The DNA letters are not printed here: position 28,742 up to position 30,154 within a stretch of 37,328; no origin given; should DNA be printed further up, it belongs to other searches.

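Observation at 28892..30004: Secreted caspase-fold protein with both catalytic residues replaced (pseudo-orthocaspase) in a horizontally acquired cassette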

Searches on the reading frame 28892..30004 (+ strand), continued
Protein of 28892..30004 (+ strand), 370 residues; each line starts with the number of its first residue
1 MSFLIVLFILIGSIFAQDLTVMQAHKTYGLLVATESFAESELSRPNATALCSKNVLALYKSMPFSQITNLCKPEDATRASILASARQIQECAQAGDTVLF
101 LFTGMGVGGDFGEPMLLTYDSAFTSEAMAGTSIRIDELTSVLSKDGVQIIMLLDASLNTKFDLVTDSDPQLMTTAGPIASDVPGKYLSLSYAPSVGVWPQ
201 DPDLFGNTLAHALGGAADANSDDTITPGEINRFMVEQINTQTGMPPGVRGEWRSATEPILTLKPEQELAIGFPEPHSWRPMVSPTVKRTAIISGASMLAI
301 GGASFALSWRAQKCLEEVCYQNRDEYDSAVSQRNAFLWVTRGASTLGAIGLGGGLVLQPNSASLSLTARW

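Call 41: search_protein_families(library=pfam, proteins=[L022:7696-7998:+, L022:8077-9336:+, L022:9333-9842:+, L022:6427-7548:+, L013:4329-5876:+, L022:11393-13219:+, L009:366-2057:+, L009:1907-2509:+, L009:3677-4939:+, L009:5010-5849:+], max_evalue=0.001)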
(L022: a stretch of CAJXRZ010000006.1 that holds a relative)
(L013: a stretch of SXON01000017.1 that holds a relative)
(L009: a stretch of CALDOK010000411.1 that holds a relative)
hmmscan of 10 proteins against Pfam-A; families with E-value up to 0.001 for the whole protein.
L022:7696-7998:+ (100 aa): 2 families
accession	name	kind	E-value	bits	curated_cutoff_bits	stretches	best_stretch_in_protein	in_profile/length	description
PF13518.12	HTH_28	-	6.8e-07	29.7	25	1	42-75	4-37/52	Helix-turn-helix domain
PF13384.12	HTH_23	-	0.00028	21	24.6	1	43-74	10-41/50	Homeodomain-like domain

L022:8077-9336:+ (419 aa): 4 families
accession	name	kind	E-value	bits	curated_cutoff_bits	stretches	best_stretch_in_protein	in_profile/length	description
PF22691.2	Thiolase_C_1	-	4.3e-37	127.5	28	1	274-412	4-139/144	Thiolase C-terminal domain-like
PF00108.29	Thiolase_N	-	2.9e-14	53.5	26.4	1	34-254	17-260/260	Thiolase, N-terminal domain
PF02803.24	Thiolase_C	-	6.7e-12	45.6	27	1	292-393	25-108/123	Thiolase, C-terminal domain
PF00109.32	ketoacyl-synt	-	0.00013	22.2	20.8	1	96-159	166-230/252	Beta-ketoacyl synthase, N-terminal domain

L022:9333-9842:+ (169 aa): 0 families

L022:6427-7548:+ (373 aa): 2 families
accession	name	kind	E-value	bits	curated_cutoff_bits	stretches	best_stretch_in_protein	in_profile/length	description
PF01571.26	GCV_T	-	5.5e-21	75.4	25.6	1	46-275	7-252/255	Aminomethyltransferase folate-binding domain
PF25455.1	Beta-barrel_CAF17_C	-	0.00079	19.6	25.7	0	304-363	3-59/70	CAF17, C-terminal beta-barrel domain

L013:4329-5876:+ (515 aa): 3 families
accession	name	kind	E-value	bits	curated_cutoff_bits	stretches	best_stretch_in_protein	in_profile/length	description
PF02037.33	SAP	-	3.4e-07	30.1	23.9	1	95-125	5-35/37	SAP domain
PF08774.17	VRR_NUC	-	5.7e-07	30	23.8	1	425-514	36-115/116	VRR-NUC domain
PF18953.6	SAP_new25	-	4.4e-05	23.4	26.3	1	97-123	10-36/51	SAP domain-containing new25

L022:11393-13219:+ (608 aa): 0 families

L009:366-2057:+ (563 aa): 2 families
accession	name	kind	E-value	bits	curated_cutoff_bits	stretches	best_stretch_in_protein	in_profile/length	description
PF01546.33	Peptidase_M20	-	2e-12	47.9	24.6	1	152-560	2-204/206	Peptidase family M20/M25/M40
PF07687.19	M20_dimer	-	8.6e-11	42.2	21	1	285-373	1-105/107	Peptidase dimerisation domain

L009:1907-2509:+ (200 aa): 0 families

L009:3677-4939:+ (420 aa): 0 families

L009:5010-5849:+ (279 aa): 1 family
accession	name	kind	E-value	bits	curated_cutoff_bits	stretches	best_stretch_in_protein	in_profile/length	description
PF00198.28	2-oxoacid_dh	-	5.1e-25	88.7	23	2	191-271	150-228/232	2-oxoacid dehydrogenases acyltransferase (catalytic domain)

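Call 42: search_protein_families(library=pfam, proteins=[L032:8271-8963:+, L032:8991-9731:+, L032:11956-13350:+, L032:13302-14219:+, L032:14327-14974:+, L032:15142-17295:+, L032:5615-7903:+, L032:8096-8344:+, L013:9335-9838:+, L013:7850-9334:+], max_evalue=0.001)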
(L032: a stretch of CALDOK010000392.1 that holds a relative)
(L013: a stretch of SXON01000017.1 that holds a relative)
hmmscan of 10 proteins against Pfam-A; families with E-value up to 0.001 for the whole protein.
L032:8271-8963:+ (230 aa): 0 families

L032:8991-9731:+ (246 aa): 0 families

L032:11956-13350:+ (464 aa): 4 families
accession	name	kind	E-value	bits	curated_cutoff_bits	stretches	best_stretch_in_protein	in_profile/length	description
PF22544.2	HYDIN_VesB_CFA65-like_Ig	-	2.8e-09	37.6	25.5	1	130-235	1-99/100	HYDIN/CFA65/VesB-like, Ig-like domain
PF22073.2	Cep192_D4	-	2.6e-08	34.5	35.5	1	24-127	2-111/112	Cep192 domain 4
PF15780.11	ASH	-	1.6e-06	28.7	27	0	30-113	11-92/98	Abnormal spindle-like microcephaly-assoc'd, ASPM-SPD-2-Hydin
PF07610.17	DUF1573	-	0.0006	20.2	26.1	0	27-101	2-73/98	Protein of unknown function (DUF1573)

L032:13302-14219:+ (305 aa): 2 families
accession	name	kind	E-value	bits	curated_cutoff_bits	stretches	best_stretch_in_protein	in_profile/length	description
PF03755.18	YicC-like_N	-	1.3e-39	136.5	25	1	16-170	1-155/156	Endoribonuclease YicC-like, N-terminal region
PF08340.16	YicC-like_C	-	2.6e-38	131.3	27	1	191-305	5-120/120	Endoribonuclease YicC-like, C-terminal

L032:14327-14974:+ (215 aa): 3 families
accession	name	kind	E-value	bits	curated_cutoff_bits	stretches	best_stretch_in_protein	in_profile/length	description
PF00625.27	Guanylate_kin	-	9.2e-44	149.7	25.2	1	16-193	4-181/182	Guanylate kinase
PF13671.12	AAA_33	-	2e-05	25.4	27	1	16-159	1-134/143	AAA domain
PF13191.12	AAA_16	-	0.00021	22.2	32.6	1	15-39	25-49/167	AAA ATPase domain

L032:15142-17295:+ (717 aa): 8 families
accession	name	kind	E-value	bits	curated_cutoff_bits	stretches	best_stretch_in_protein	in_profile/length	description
PF13328.12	HD_4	-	3.5e-53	180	27.2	1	27-176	1-155/156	HD domain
PF04607.23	RelA_SpoT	-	1.9e-40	138.1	27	1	236-345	1-111/113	Region found in RelA / SpoT proteins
PF02824.27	TGS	-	3e-18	66.1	22.2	1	389-448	1-60/60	TGS domain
PF13291.12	ACT_4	-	5e-17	62.8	27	1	638-714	3-80/80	ACT domain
PF19296.4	RelA_AH_RIS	-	1.1e-14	55.4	23.8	1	460-625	2-181/185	RelA/SpoT, AH and RIS domains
PF01966.28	HD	-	6.1e-10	39.8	22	1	46-145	1-116/116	HD domain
PF01842.31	ACT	-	5.1e-09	36.2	27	1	644-707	3-65/66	ACT domain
PF22629.2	ACT_AHAS_ss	-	4.3e-06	27.2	27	1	644-710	1-66/67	AHAS small subunit-like ACT domain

L032:5615-7903:+ (762 aa): 3 families
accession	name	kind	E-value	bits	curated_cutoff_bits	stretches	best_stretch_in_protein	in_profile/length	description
PF08774.17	VRR_NUC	-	3.3e-13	50.2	23.8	1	635-753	8-115/116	VRR-NUC domain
PF02037.33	SAP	-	1.4e-05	25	23.9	1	282-314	2-34/37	SAP domain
PF21315.3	FAN1_HTH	-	0.00011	22.4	27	1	202-256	7-61/82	FAN1, HTH domain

L032:8096-8344:+ (82 aa): 3 families
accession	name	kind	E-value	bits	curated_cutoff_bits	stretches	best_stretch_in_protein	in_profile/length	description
PF13518.12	HTH_28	-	2e-05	25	25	1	27-61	4-38/52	Helix-turn-helix domain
PF13384.12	HTH_23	-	0.00021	21.4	24.6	1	26-59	9-41/50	Homeodomain-like domain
PF04545.22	Sigma70_r4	-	0.00065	19.6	24.1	1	34-54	19-39/50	Sigma-70, region 4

L013:9335-9838:+ (167 aa): 0 families

L013:7850-9334:+ (494 aa): 4 families
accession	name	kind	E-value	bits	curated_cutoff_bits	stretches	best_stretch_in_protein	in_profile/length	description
PF22691.2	Thiolase_C_1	-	8.1e-38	129.8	28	1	348-480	3-132/144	Thiolase C-terminal domain-like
PF00108.29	Thiolase_N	-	9.2e-16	58.4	26.4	1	111-328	19-259/260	Thiolase, N-terminal domain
PF02803.24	Thiolase_C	-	1.6e-09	37.9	27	1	368-469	26-109/123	Thiolase, C-terminal domain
PF00109.32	ketoacyl-synt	-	0.00043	20.4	20.8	1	173-224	168-220/252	Beta-ketoacyl synthase, N-terminal domain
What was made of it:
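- The diderm relatives sit mostly among housekeeping genes; an uncharacterised small ORF lies upstream and an Ig-like-domain protein lies downstream in some loci (calls 41, 42).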

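Call 46: search_dna_similar(query=window:28892-30004:+, collection=phages, mode=protein, max_evalue=0.001, max_rows=10)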
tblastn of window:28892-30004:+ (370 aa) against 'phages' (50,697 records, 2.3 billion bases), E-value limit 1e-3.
No match.

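Call 47: search_dna_similar(query=window:28892-30004:+, collection=plasmids, mode=protein, max_evalue=0.001, max_rows=10)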
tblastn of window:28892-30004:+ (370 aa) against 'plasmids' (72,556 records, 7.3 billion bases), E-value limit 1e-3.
Records with a match: 1; places in all: 1; records where one place covers at least 80% of the query: 0.
Best place of each record, by identity: <60% 1.
By first word of the organism name: Sinorhizobium 1.
By predicted mobility (MOB-suite, as given by PLSDB): non-mobilizable 1.
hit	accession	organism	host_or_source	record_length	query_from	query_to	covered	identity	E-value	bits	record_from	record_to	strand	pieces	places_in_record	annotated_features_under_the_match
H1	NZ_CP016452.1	Sinorhizobium sp. RAC02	Microbial isolate,Algal phycosphere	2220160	30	155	34%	30.3%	2e-5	54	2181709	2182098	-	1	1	none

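Call 57: search_protein_families(library=padloc, proteins=[window:28892-30004:+], max_evalue=0.01)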
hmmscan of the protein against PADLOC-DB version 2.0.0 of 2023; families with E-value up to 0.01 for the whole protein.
window:28892-30004:+ (370 aa): 1 family
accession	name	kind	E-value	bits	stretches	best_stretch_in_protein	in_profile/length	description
PDLC02987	caspase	-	0.00018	18.9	1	72-224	47-149/453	-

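Call 58: search_protein_families(library=phrogs, proteins=[window:28892-30004:+], max_evalue=0.01)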
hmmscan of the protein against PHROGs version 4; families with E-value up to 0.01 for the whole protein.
window:28892-30004:+ (370 aa): 0 families

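Call 69: search_protein_families(library=pfam, proteins=[L005:7775-10219:-], max_evalue=0.01)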
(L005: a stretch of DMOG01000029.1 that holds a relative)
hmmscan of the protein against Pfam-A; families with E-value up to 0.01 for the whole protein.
L005:7775-10219:- (814 aa): 7 families
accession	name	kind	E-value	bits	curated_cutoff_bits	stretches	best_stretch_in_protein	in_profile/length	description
PF13620.12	CarboxypepD_reg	-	1.4e-22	80.3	32.3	3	559-614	4-59/82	Carboxypeptidase regulatory-like domain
PF13715.12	CarbopepD_reg_2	-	2.4e-11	43.9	32.2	0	559-614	3-55/88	CarboxypepD_reg-like domain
PF05887.16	Trypan_PARP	-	2.6e-09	37.6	100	1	199-258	55-112/134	Procyclic acidic repetitive protein (PARP)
PF17210.9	SdrD_B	-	6.4e-09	36.4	29.7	1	569-618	23-73/112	SdrD B-like domain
PF11974.14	bMG3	-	0.00012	22.5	34.9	0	569-601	27-59/103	Bacterial alpha-2-macroglobulin MG3 domain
PF07210.18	DUF1416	-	0.00021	21.6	23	0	568-609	31-72/97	Protein of unknown function (DUF1416)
PF23194.1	NOMO_5th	-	0.0052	17.6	27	0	580-610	26-57/89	NOMO fifth transthyretin-like domain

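Call 70: predict_structure(alignment_id=A5)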
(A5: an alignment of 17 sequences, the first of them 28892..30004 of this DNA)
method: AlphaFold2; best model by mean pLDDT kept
length: 370 residues; sequences in the alignment: 17
mean_pLDDT: 84.2   pTM: 0.66
mean pLDDT of the five models: 84.2, 83.4, 82.8, 80.9, 80.5
residues with pLDDT >= 90: 184; 70-90: 125; 50-70: 33; < 50: 28
segments of 3 or more residues with pLDDT < 50: 15-21, 267-276, 362-370
pLDDT, mean of each block of 10 residues (from residue 1): 56 49 82 95 94 95 94 96 97 96 87 89 87 95 96 93 83 90 95 88 96 94 94 97 94 89 61 48 74 82 88 87 87 85 77 66 38
secondary structure, 60 per line:
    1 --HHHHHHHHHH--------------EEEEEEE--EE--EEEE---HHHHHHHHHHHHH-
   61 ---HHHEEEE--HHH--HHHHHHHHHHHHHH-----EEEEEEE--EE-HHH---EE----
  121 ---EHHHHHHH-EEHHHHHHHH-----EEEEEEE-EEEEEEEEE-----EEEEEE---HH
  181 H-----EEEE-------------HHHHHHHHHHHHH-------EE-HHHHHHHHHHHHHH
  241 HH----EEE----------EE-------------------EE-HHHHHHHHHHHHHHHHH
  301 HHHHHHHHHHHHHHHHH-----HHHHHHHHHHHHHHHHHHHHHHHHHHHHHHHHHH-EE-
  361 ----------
elements in order: H3-12 E27-33 E40-43 H47-59 E67-70 H78-91 E97-103 H125-131 H135-142 E148-154 E156-164 E170-175 E187-190 H204-216 H227-242 E247-249 H284-317 H323-356
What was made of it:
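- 28967..29641 (+): Caspase/hemoglobinase-fold domain (aa 26-250) with a degenerate active site. AlphaFold pLDDT is mostly 85-97 here (call 70).
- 29741..29959 (+): C-terminal helical hairpin (aa 284-317 and 323-356) holding the two hydrophobic segments; predicted membrane anchor. AlphaFold with alignment A5 gives block-mean pLDDT of about 66-88 across the two helices (call 70).
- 29960..30001 (+): C-terminal tail ................: alternating hydrophobic residues and a terminal Trp that is invariant in the family. The structure is not resolved; pLDDT is below 50 (call 70).
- Helical hairpin: call 70. The deeper-alignment model gives two 34-residue helices with block-mean pLDDT of about 66-88 (call 70).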

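Call 72: fold_search(model_id=the predicted structure, library=pdb)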
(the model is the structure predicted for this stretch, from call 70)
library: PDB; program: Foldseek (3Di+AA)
matches with E <= 10: 623; with E <= 0.001: 142
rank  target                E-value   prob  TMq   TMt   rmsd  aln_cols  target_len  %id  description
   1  7qp0_B                1.5e-07  1.00  0.40  0.54  10.3       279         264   11  Crystal structure of metacaspase from candida glabrata with magnesium (released 2023-01-11)
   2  3uo8_B                2.1e-07  1.00  0.43  0.44   6.3       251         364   12  Crystal structure of the MALT1 paracaspase (P1 form) (released 2011-12-21)
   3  3v4o_A                2.6e-07  1.00  0.44  0.65   7.1       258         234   15  Human MALT1 (caspase domain) in complex with an irreversible peptidic inhibitor (released 2012-03-14)
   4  8v4x_F                2.6e-07  1.00  0.44  0.45   7.4       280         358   14  Structure of MALT1 in complex with an allosteric inhibitor (released 2024-05-01)
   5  4i1p_C                3.0e-07  1.00  0.42  0.41   9.0       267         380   15  Human MALT1 (caspase-IG3) in complex with activity based-probe (released 2014-07-09)
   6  3uo8_C                3.3e-07  1.00  0.44  0.44   5.3       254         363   14  Crystal structure of the MALT1 paracaspase (P1 form) (released 2011-12-21)
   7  3bij_B                3.3e-07  1.00  0.40  0.54   8.9       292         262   11  Crystal structure of protein GSU0716 from Geobacter sulfurreducens. Northeast Structural Genomics target GsR13 (released 2007-12-11)
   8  7qp1_A                3.5e-07  1.00  0.41  0.56   9.9       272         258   11  Crystal structure of metacaspase from candida glabrata with calcium (released 2023-01-11)
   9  8v4x_B                7.7e-07  1.00  0.41  0.42   6.2       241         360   13  Structure of MALT1 in complex with an allosteric inhibitor (released 2024-05-01)
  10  8v4x_D                8.2e-07  1.00  0.43  0.43   6.6       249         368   14  Structure of MALT1 in complex with an allosteric inhibitor (released 2024-05-01)
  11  7qp0_A                8.2e-07  1.00  0.40  0.54  10.3       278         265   11  Crystal structure of metacaspase from candida glabrata with magnesium (released 2023-01-11)
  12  7pav_B                9.8e-07  1.00  0.43  0.43   6.3       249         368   14  MALT1 in complex with compound 1 (released 2021-11-17)
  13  4i1p_A                1.0e-06  1.00  0.40  0.40   6.4       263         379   14  Human MALT1 (caspase-IG3) in complex with activity based-probe (released 2014-07-09)
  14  8v4x_A                1.4e-06  1.00  0.42  0.43   6.3       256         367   14  Structure of MALT1 in complex with an allosteric inhibitor (released 2024-05-01)
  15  7ak0_B                1.4e-06  1.00  0.38  0.39  10.0       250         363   13  Human MALT1(329-729) in complex with a chromane urea containing inhibitor (released 2020-12-09)
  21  3bij_C                1.9e-06  1.00  0.39  0.53   9.0       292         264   12  Crystal structure of protein GSU0716 from Geobacter sulfurreducens. Northeast Structural Genomics target GsR13 (released 2007-12-11)
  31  3bij_A                3.4e-06  1.00  0.40  0.54   8.0       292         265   12  Crystal structure of protein GSU0716 from Geobacter sulfurreducens. Northeast Structural Genomics target GsR13 (released 2007-12-11)
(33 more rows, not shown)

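Call 73: find_encoding_contigs(protein=P0001, flank=5000, max_places=2)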
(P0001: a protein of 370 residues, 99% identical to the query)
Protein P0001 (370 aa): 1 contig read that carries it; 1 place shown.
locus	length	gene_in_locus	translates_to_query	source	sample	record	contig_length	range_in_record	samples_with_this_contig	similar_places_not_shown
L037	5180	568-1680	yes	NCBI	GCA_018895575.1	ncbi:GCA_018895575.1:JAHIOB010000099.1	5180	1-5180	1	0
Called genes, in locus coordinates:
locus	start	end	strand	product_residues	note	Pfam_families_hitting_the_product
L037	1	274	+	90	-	?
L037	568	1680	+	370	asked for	-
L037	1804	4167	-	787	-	PF23914:TPR_CcmH_CycH (faint), PF13428:TPR_14 (faint), PF13431:TPR_17 (faint), PF21033:RMD1-3 (faint), PF13174:TPR_6 (faint), PF13181:TPR_8 (faint), PF13432:TPR_16, PF14559:TPR_19, +5 more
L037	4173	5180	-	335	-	?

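Call 74: find_encoding_contigs(protein=P0007, flank=6000, max_places=2)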
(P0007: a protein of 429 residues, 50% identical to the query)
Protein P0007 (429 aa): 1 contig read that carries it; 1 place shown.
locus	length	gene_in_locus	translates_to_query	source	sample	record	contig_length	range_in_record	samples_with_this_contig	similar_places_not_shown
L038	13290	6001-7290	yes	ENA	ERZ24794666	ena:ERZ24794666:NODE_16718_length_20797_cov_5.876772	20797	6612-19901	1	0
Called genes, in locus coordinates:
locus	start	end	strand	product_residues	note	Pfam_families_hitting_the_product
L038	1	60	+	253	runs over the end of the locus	PF00481:PP2C (faint), PF13672:PP2C_2 (weak), PF07228:SpoIIE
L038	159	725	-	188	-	PF08207:EFP_N, PF01132:EFP, PF09285:Elong-fact-P_C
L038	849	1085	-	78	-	PF01084:Ribosomal_S18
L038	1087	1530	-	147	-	PF00436:SSB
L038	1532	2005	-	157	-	PF01250:Ribosomal_S6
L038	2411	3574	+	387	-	PF01555:N6_N4_Mtase (weak), PF01170:UPF0020, PF08241:Methyltransf_11 (faint), PF13649:Methyltransf_25 (faint), PF13847:Methyltransf_31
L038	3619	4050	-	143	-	-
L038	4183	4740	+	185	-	PF01464:SLT (weak)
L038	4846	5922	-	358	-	PF01926:MMR_HSR1, PF02421:FeoB_N, PF06071:YchF-GTPase_C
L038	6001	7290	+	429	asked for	-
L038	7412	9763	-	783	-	PF13181:TPR_8 (faint), PF13431:TPR_17 (faint), PF00515:TPR_1 (faint), PF07719:TPR_2 (faint), PF13174:TPR_6 (faint), PF13414:TPR_11 (faint), PF13432:TPR_16, PF14559:TPR_19, +2 more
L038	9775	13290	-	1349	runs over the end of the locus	-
